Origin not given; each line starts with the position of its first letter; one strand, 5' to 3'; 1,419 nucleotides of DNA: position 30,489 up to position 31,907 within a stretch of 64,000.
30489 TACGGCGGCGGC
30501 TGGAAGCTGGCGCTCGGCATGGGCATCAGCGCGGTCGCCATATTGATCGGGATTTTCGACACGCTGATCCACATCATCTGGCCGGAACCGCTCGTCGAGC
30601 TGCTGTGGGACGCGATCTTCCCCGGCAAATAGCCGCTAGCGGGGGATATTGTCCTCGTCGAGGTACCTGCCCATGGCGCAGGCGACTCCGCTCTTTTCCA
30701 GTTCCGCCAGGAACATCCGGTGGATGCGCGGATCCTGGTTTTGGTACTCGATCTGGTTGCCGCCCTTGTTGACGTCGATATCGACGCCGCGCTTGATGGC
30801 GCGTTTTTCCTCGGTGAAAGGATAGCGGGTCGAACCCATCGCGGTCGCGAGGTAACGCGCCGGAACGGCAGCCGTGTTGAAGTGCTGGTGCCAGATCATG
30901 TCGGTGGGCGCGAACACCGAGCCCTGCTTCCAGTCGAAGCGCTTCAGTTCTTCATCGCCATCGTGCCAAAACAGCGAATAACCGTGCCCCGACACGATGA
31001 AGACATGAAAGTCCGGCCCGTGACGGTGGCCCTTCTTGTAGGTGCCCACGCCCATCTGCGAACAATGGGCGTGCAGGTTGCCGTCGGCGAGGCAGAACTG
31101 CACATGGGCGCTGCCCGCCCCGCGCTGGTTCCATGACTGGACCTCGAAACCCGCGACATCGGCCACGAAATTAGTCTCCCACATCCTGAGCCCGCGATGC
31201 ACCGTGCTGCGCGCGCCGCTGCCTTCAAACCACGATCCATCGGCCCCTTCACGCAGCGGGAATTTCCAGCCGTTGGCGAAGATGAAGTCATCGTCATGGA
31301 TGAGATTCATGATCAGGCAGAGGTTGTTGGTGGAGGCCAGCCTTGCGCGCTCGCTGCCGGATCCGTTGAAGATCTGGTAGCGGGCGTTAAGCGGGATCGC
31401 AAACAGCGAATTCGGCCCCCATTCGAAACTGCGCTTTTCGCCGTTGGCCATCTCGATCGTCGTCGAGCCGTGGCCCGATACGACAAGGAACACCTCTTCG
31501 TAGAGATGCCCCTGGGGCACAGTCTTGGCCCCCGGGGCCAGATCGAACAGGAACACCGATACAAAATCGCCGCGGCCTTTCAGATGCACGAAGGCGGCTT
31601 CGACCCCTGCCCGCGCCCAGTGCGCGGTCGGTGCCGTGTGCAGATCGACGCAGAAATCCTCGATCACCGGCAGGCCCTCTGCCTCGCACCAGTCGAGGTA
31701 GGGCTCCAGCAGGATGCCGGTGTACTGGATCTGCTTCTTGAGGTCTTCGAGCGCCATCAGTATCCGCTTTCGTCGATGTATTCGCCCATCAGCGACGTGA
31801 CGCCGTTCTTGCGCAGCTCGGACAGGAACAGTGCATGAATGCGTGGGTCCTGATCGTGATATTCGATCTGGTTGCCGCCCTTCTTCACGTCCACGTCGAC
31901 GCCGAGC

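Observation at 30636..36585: Tandem, translationally coupled triplet of bicupin paralogs plus a fourth copy, wrapped around a UbiD decarboxylase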

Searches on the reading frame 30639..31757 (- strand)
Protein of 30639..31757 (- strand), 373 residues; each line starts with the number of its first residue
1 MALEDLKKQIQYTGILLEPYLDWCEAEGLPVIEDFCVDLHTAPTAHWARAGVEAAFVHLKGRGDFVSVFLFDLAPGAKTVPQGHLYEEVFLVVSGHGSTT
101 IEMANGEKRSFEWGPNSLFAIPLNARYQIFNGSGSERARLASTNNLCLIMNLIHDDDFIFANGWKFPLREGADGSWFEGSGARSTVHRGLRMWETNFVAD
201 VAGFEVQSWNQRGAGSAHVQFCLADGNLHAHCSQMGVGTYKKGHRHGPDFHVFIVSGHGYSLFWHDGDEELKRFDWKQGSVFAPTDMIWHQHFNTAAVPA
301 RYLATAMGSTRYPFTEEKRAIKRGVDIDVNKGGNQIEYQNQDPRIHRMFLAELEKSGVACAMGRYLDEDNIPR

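Call 5: search_protein_families(library=pfam, proteins=[window:30639-31757:-], max_evalue=0.01)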
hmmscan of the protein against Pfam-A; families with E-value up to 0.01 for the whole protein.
window:30639-31757:- (373 aa): 2 families
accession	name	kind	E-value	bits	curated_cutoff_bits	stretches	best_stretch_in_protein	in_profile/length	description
PF07883.17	Cupin_2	-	3.1e-07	30.4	27.2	1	70-134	2-61/70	Cupin domain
PF02041.22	Auxin_BP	-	1.6e-06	28.4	21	1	65-137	43-119/167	Auxin binding protein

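Call 7: search_protein_families(library=ncbifam, proteins=[window:30639-31757:-], max_evalue=0.01)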
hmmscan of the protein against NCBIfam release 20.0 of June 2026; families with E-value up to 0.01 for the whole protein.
window:30639-31757:- (373 aa): 1 family
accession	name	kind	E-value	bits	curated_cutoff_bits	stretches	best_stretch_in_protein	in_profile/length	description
NF049978.1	AminoSalDhMabB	equivalog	4.1e-05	23.1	650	0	241-296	262-311/351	5-aminosalicylate 1,2-dioxygenase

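Call 8: search_solved_structures(query=window:30639-31757:-, max_evalue=1, show_alignments=2)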
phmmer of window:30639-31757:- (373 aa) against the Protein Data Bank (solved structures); distinct sequences matched with E-value up to 1: 13.
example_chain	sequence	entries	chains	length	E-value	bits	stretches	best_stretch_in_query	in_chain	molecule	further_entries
1lr5_A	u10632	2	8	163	0.00022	23.6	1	65-137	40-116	Auxin binding protein 1 | auxin-binding protein 1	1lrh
3bu7_A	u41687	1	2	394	0.00053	22.4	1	233-296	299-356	Gentisate 1,2-dioxygenase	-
4qgl_A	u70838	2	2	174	0.039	16.2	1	83-128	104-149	Acireductone dioxygenase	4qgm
10fs_A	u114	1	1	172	0.25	13.6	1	155-216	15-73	Tyrosine-protein kinase Fgr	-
10dt_A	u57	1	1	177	0.26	13.5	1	155-216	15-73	Tyrosine-protein kinase Fgr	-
10fv_A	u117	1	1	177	0.26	13.5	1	155-216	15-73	Tyrosine-protein kinase Fgr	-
10ga_A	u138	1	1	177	0.26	13.5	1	155-216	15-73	Tyrosine-protein kinase Fgr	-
3uf4_A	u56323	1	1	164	0.28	13.4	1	155-215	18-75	Tyrosine-protein kinase Fyn, Isoform 2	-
1g83_A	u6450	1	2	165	0.28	13.4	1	155-215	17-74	PROTO-ONCOGENE TYROSINE-PROTEIN KINASE FYN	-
7uy0_A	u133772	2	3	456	0.49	12.6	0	155-215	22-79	Tyrosine-protein kinase Fgr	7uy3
1efn_A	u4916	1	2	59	0.75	12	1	152-199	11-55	FYN TYROSINE KINASE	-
3h0h_A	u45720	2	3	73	0.91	11.7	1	151-182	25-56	Proto-oncogene tyrosine-protein kinase Fyn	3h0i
1x2q_A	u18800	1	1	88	0.94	11.7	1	150-209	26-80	Signal transducing adapter molecule 2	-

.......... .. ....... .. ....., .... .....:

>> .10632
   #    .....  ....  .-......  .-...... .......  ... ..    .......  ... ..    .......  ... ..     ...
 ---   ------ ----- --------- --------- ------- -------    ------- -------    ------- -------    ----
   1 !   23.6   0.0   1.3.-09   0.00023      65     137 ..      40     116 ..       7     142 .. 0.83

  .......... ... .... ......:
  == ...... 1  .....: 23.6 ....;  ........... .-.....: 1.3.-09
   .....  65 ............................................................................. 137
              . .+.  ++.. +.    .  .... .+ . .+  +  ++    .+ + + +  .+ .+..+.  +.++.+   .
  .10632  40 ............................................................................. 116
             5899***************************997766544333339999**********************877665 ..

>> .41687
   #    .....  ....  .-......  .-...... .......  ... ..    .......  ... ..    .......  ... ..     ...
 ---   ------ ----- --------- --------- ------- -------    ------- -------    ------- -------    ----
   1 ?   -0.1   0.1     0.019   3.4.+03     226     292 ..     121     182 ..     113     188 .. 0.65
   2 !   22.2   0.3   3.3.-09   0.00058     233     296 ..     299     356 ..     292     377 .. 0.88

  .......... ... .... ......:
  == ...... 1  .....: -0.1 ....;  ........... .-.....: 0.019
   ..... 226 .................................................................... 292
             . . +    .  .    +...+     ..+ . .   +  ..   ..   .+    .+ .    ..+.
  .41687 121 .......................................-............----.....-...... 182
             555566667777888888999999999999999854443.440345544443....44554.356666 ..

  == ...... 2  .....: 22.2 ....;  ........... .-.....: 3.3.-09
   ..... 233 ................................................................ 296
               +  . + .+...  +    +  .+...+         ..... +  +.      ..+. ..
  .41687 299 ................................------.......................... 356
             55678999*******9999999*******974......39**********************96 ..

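Call 10: find_homologous_proteins(query=window:30639-31757:-, max_evalue=0.001)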
Query window:30639-31757:- (373 aa): 4238 proteins with E <= 0.001 among 8000 candidates; the best 120 are listed.
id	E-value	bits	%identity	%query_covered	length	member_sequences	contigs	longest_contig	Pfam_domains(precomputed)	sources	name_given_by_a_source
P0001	2.8e-252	855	95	100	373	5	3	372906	PF07883.18,PF02041.23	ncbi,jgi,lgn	jgi:mannose-6-phosphate isomerase-like protein (cupin superfamily)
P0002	2.5e-215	733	80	100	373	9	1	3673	PF07883.18,PF02041.23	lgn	-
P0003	2.0e-214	730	80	100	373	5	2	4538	PF07883.18,PF02041.23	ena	-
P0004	2.0e-214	730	80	100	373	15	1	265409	PF07883.18,PF02041.23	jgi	jgi:mannose-6-phosphate isomerase-like protein (cupin superfamily)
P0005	1.9e-211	720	79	100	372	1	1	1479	PF07883.18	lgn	-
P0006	3.1e-211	720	79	100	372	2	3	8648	PF07883.18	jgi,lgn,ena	-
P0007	1.2e-208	711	78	100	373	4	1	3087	PF07883.18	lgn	-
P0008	1.4e-207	707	78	100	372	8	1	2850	PF07883.18,PF02041.23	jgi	jgi:mannose-6-phosphate isomerase-like protein (cupin superfamily)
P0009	1.7e-204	697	75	100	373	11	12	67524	PF07883.18,PF02041.23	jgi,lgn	jgi:mannose-6-phosphate isomerase-like protein (cupin superfamily)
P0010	7.6e-181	619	67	100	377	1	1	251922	PF07883.18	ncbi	-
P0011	4.7e-176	604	67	99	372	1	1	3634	PF07883.18,PF02041.23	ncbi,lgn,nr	ncbi:MAG TPA: hypothetical protein VLN73_09255 [Alphaproteobacteria bacterium]|nr:hypothetical prote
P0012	1.6e-175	602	66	99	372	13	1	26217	PF07883.18,PF02041.23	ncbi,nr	ncbi:MAG: hypothetical protein O6831_07485 [Alphaproteobacteria bacterium]|nr:hypothetical protein [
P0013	3.0e-175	601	66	99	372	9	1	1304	PF07883.18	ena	-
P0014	4.7e-175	600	66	99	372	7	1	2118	PF07883.18,PF02041.23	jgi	jgi:mannose-6-phosphate isomerase-like protein (cupin superfamily)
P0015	3.0e-174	598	65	99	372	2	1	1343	PF07883.18,PF02041.23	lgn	-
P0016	1.0e-172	593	66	99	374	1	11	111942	PF07883.18,PF02041.23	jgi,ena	jgi:mannose-6-phosphate isomerase-like protein (cupin superfamily)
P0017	1.5e-172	592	66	99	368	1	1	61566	PF02041.23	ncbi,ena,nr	ncbi:MAG: hypothetical protein R3229_02065 [Alphaproteobacteria bacterium]|nr:hypothetical protein [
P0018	5.5e-172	590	65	99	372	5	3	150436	PF07883.18,PF02041.23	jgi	jgi:mannose-6-phosphate isomerase-like protein (cupin superfamily)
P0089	1.1e-147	510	59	98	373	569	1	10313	PF07883.18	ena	-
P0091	1.5e-147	510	60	95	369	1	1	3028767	PF07883.18,PF02041.23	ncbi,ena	-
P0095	1.9e-147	509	59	97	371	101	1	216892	PF07883.18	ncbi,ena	-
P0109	2.0e-146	506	63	95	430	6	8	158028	PF07883.18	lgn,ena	-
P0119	3.0e-146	506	60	95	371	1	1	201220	PF07883.18,PF12973.14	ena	-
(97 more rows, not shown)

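Call 19: find_related_loci(query=window:30639-31757:-, collection=genome_contigs, flank=10000)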
Query window:30639-31757:- (373 aa) in genome_contigs; peptide patterns used: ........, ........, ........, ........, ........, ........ (x = any residue, [..] = any of these).
64 stretches matched a pattern; 28 encode a relative of the query (tblastn E <= 1e-3); 28 distinct loci.
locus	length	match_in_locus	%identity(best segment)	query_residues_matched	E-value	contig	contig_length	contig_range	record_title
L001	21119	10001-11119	95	1-373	0e+0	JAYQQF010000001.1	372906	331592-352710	MAG: Alphaproteobacteria bacterium isolate SD3112_S42.concoct.075 NODE_1_length_372906_cov_15.3142, whole genome shotgun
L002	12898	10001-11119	83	1-373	0e+0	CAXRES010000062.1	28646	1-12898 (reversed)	MAG: Alphaproteobacteria bacterium isolate CJ01B_4.108 genome assembly, contig: k141_726995, whole genome shotgun sequen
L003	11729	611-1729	80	1-373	0e+0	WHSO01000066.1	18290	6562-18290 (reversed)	MAG: Alphaproteobacteria bacterium isolate Dino_bin8 k141_309018_length_18290_cov_19.7989, whole genome shotgun sequence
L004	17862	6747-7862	78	1-373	0e+0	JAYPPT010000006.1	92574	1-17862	MAG: Alphaproteobacteria bacterium isolate SD3109_NP_metabat_bins_2.tsv.035 unicycler_73461, whole genome shotgun sequen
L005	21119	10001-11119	67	2-373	0e+0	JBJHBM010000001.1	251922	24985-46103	MAG: Alphaproteobacteria bacterium isolate SF2967_J5348.semibin_refined.035 NODE_33_length_251922_cov_2.391072, whole ge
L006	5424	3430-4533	65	6-373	7e-173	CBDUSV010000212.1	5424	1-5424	MAG TPA_asm: uncultured bacterium isolate SRR22302374_concoct_103 genome assembly, contig: ERZ26661914.14143, whole geno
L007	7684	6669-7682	67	6-343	5e-163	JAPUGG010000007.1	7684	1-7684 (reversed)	MAG: Alphaproteobacteria bacterium isolate A5-S04_155 A5-S04_155_cg7, whole genome shotgun sequence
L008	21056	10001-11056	62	15-368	3e-157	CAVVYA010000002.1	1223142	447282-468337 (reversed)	MAG: uncultured Alphaproteobacteria bacterium isolate MFD03066.bin.1.83 genome assembly, contig: contig_1145, whole geno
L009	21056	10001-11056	62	15-368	5e-156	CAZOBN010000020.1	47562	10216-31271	MAG TPA_asm: uncultured Rhizobiaceae bacterium isolate SRP287051_co2_143 genome assembly, contig: NODE_1668_length_47562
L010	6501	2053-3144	60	3-368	1e-153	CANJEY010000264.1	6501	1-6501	MAG: Beijerinckiaceae bacterium isolate RH-23may17-117 genome assembly, contig: RH-23may17-C101008, whole genome shotgun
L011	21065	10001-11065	61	15-368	2e-152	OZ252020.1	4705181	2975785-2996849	MAG: Micropepsaceae bacterium isolate 538059a7-acac-4e6d-9530-fab91652936d genome assembly, chromosome: 1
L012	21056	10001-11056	61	15-368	1e-150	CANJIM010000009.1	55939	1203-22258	MAG: Rhodospirillaceae bacterium isolate RH-23may17-1106 genome assembly, contig: RH-23may17-C3971, whole genome shotgun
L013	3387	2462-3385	68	6-313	2e-156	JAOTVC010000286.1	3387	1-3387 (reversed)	MAG: Alphaproteobacteria bacterium isolate 13_May_SF_Bin34 13_May_SF_Bin34_scaffold_31437_c1, whole genome shotgun seque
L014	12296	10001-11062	61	13-368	9e-149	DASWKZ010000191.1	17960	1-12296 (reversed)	MAG TPA_asm: Alphaproteobacteria bacterium isolate SMAG_U2935 k141_3456291, whole genome shotgun sequence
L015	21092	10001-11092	59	2-368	1e-148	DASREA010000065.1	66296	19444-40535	MAG TPA_asm: Xanthobacteraceae bacterium isolate SMAG_U9994 k141_429969, whole genome shotgun sequence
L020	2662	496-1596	57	9-373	3e-151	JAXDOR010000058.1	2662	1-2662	MAG: Alphaproteobacteria bacterium isolate BP_693 scaffold_891829, whole genome shotgun sequence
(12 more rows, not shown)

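Call 29: search_solved_structures(query=A2, max_evalue=1, show_alignments=3)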
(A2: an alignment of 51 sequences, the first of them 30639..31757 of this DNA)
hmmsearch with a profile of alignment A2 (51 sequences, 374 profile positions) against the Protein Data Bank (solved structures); distinct sequences matched with E-value up to 1: 10.
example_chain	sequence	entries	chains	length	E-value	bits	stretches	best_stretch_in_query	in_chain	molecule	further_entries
3bu7_A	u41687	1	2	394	1.6e-07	33.9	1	229-296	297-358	Gentisate 1,2-dioxygenase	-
1lr5_A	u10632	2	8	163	3.5e-06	29.4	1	65-138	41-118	Auxin binding protein 1 | auxin-binding protein 1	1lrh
4qgl_A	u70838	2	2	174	0.0024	20.1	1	80-126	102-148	Acireductone dioxygenase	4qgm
3l2h_A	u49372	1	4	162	0.0032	19.7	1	64-103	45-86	Putative sugar phosphate isomerase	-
4fag_A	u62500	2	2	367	0.06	15.5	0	241-300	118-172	Gentisate 1,2-dioxygenase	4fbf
3nst_A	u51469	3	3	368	0.067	15.3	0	241-300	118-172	Gentisate 1,2-dioxygenase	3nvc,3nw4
4fah_A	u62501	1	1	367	0.07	15.3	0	241-300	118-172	Gentisate 1,2-dioxygenase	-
2phd_A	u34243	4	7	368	0.07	15.3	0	241-300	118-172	Gentisate 1,2-dioxygenase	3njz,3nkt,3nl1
1rrp_B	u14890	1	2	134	0.7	12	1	201-266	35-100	NUCLEAR PORE COMPLEX PROTEIN NUP358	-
7mnw_B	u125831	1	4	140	0.77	11.8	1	201-266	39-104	E3 SUMO-protein ligase RanBP2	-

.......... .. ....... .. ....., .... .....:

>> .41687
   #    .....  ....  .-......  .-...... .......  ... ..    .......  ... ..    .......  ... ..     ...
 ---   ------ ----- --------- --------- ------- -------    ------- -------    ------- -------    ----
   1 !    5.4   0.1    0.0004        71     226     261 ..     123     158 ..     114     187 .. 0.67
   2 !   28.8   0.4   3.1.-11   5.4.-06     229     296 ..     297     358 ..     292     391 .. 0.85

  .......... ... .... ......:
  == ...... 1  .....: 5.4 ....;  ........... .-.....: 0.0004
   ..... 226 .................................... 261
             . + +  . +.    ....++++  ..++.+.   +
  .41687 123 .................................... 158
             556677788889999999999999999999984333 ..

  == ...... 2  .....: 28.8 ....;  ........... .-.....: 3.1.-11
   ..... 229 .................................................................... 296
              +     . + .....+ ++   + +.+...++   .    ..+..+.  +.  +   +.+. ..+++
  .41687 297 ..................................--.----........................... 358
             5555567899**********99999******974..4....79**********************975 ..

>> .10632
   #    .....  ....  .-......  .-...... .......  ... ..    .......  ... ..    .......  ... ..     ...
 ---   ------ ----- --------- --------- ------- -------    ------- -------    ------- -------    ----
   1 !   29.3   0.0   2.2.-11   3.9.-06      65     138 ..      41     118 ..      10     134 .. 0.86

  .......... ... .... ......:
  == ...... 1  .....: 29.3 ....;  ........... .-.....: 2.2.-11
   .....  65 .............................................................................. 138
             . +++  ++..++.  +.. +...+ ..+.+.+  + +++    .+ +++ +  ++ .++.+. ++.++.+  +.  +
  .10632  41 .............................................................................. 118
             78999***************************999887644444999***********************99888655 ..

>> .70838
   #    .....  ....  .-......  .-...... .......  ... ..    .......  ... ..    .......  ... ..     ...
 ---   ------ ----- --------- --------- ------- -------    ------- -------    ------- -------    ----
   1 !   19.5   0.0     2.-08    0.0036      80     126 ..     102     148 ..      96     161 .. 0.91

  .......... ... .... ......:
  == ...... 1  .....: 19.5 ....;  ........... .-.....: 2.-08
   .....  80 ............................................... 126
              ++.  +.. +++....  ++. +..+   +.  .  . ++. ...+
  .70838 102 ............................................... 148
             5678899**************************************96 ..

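Call 31: predict_structure(alignment_id=A2)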
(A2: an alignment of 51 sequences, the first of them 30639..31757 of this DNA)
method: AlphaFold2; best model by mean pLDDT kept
length: 373 residues; sequences in the alignment: 51
mean_pLDDT: 89.0   pTM: 0.88
mean pLDDT of the five models: 89.0, 88.7, 88.5, 87.5, 85.3
residues with pLDDT >= 90: 249; 70-90: 88; 50-70: 31; < 50: 5
segments of 3 or more residues with pLDDT < 50: none
pLDDT, mean of each block of 10 residues (from residue 1): 51 64 94 94 97 95 82 98 96 98 94 97 96 94 94 93 92 86 80 93 88 80 90 95 88 97 92 95 91 96 88 71 76 90 93 97 84 63
secondary structure, 60 per line:
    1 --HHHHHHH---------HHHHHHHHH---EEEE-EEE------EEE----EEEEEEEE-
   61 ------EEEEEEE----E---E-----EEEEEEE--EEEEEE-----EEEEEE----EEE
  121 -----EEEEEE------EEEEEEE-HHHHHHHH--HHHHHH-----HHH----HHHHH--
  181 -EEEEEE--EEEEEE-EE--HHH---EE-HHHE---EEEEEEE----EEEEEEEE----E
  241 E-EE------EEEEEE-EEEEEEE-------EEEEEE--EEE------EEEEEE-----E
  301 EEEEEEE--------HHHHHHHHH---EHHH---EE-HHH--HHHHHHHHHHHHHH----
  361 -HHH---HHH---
elements in order: H3-9 H19-27 E31-34 E36-38 E45-47 E52-59 E67-73 E88-94 E97-102 E108-113 E118-120 E126-131 E138-144 H146-153 H156-161 H174-178 E182-187 E190-195 E217-223 E228-235 E251-256 E258-264 E272-277 E280-282 E289-294 E300-307 H316-324 H343-356

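Call 33: fold_search(model_id=the predicted structure, library=pdb)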
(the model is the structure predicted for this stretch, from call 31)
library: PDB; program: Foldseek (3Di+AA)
matches with E <= 10: 1933; with E <= 0.001: 611
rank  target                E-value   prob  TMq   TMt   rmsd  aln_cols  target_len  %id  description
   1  2vqa_C                2.0e-15  1.00  0.45  0.47   9.7       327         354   14  Protein-folding location can regulate Mn versus Cu- or Zn-binding. Crystal Structure of MncA. (released 2008-10-28)
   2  5e1r_A                2.1e-15  1.00  0.46  0.47   9.4       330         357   11  Crystal structure of pecan (carya illinoinensis) vicilin, a new food allergen (released 2016-08-10)
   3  5e1r_E                2.1e-15  1.00  0.47  0.49  12.3       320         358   12  Crystal structure of pecan (carya illinoinensis) vicilin, a new food allergen (released 2016-08-10)
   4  5e1r_D                2.2e-15  1.00  0.46  0.48  12.2       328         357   11  Crystal structure of pecan (carya illinoinensis) vicilin, a new food allergen (released 2016-08-10)
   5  2vqa_A                2.6e-15  1.00  0.46  0.48  10.6       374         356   13  Protein-folding location can regulate Mn versus Cu- or Zn-binding. Crystal Structure of MncA. (released 2008-10-28)
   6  4met_A                3.0e-15  1.00  0.46  0.45   9.5       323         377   14  Assigning the EPR Fine Structure Parameters of the Mn(II) Centers in Bacillus subtilis Oxalate Decarboxylase by Site-D (released 2014-03-05)
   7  1uw8                  3.2e-15  1.00  0.47  0.46   9.5       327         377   14  CRYSTAL STRUCTURE OF OXALATE DECARBOXYLASE (released 2004-02-19)
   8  2v09                  4.5e-15  1.00  0.47  0.47   9.2       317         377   13  SENS161-164DSSN mutant of Bacillus subtilis Oxalate Decarboxylase OxdC (released 2007-10-30)
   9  5e1r_B                4.5e-15  1.00  0.46  0.48  12.6       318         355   11  Crystal structure of pecan (carya illinoinensis) vicilin, a new food allergen (released 2016-08-10)
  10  2uya                  5.0e-15  1.00  0.46  0.46  10.1       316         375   12  DEL162-163 mutant of Bacillus subtilis Oxalate Decarboxylase OxdC (released 2007-08-21)
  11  5vg3_B                5.0e-15  1.00  0.46  0.46  10.0       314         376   13  Structure of Oxalate Decarboxylase from Bacillus subtilis at pH 4.6 (released 2017-10-18)
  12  6tzp                  6.6e-15  1.00  0.47  0.46  10.1       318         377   12  W96F Oxalate Decarboxylase (B. subtilis) (released 2021-02-17)
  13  6l4c_C                7.0e-15  1.00  0.44  0.47   9.7       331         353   10  Crystal structure of vicilin from Corylus avellana (Hazelnut) (released 2019-12-04)
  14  2uy8                  7.4e-15  1.00  0.46  0.46   9.5       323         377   13  R92A mutant of Bacillus subtilis Oxalate Decarboxylase OxdC (released 2007-08-21)
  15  5yjs_A                7.4e-15  1.00  0.45  0.45  10.2       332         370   11  Structure of vicilin from Capsicum annuum (released 2018-10-10)
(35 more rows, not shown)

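Call 34: find_encoding_contigs(protein=P0091, flank=8000, max_places=2)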
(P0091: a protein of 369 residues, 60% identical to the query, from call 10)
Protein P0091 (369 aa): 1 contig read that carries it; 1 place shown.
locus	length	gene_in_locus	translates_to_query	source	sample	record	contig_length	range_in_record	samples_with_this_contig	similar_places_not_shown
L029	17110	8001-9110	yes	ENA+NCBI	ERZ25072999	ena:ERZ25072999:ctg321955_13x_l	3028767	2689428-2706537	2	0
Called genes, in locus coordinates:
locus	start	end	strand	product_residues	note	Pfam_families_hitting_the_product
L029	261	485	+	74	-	-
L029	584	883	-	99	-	PF07238:PilZ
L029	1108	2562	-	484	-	PF20695:UbiD_N (faint), PF01977:UbiD, PF20696:UbiD_C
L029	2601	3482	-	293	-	PF01022:HTH_5 (faint), PF09339:HTH_IclR, PF12802:MarR_2 (faint), PF01614:IclR_C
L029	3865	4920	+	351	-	PF07883:Cupin_2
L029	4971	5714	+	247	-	PF14518:Haem_oxygenas_2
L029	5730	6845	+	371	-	PF07883:Cupin_2 (faint)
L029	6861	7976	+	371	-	PF07883:Cupin_2 (weak)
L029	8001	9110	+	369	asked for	PF02041:Auxin_BP, PF07883:Cupin_2 (weak)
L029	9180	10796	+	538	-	-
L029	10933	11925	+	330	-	PF09084:NMT1 (weak)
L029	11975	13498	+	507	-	PF06277:EutA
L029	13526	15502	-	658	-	PF01970:TctA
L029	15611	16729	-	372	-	PF00190:Cupin_1 (faint), PF07883:Cupin_2 (weak)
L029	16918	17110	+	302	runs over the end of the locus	PF00106:adh_short, PF08659:KR, PF13561:adh_short_C2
